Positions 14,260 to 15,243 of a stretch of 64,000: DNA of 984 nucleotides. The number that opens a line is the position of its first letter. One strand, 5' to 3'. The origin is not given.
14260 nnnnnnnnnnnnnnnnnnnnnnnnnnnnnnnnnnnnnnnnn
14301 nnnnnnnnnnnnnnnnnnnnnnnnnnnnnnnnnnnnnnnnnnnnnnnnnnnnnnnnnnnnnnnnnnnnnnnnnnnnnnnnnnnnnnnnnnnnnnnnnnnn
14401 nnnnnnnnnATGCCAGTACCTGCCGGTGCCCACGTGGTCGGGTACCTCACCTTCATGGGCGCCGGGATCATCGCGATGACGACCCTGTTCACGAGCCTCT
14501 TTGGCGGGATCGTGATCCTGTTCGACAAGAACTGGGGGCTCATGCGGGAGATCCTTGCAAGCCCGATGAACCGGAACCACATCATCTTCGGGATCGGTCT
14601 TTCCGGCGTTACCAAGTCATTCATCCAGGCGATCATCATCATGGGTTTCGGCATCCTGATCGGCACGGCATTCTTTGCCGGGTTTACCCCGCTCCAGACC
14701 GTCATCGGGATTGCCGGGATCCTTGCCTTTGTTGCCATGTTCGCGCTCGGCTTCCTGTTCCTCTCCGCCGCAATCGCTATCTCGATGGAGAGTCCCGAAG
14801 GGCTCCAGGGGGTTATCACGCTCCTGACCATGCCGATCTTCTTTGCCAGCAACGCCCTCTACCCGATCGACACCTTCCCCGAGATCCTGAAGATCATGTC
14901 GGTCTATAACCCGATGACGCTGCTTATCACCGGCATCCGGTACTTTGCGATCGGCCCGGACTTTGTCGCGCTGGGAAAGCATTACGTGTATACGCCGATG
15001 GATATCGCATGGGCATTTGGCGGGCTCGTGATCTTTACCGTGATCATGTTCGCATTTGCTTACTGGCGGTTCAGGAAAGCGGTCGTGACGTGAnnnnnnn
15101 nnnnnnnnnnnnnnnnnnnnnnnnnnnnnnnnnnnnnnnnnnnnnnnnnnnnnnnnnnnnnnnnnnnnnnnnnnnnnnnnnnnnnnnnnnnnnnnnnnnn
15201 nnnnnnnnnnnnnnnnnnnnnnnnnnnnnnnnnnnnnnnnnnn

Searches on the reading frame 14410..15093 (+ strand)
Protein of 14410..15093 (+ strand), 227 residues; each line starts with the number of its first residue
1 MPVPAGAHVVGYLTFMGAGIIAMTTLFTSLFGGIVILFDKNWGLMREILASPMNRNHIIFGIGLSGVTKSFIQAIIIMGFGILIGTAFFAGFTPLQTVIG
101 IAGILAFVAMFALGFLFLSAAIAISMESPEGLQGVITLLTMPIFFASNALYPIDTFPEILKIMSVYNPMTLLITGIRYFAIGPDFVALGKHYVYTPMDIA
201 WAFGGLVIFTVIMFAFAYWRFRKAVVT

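Call 11: search_protein_families(library=pfam, proteins=[window:14410-15093:+], max_evalue=0.01)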
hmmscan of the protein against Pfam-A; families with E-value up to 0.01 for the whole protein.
window:14410-15093:+ (227 aa): 3 families
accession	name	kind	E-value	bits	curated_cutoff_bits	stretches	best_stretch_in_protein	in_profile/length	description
PF01061.29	ABC2_membrane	-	1.3e-13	51.5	26.9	1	12-178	48-208/211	ABC-2 type transporter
PF12698.13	ABC2_membrane_3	-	2.8e-13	50.1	31.6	1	11-219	159-347/347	ABC-2 family transporter protein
PF12679.13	ABC2_membrane_2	-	0.00067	19.4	27.2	1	31-223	85-280/283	ABC-2 family transporter protein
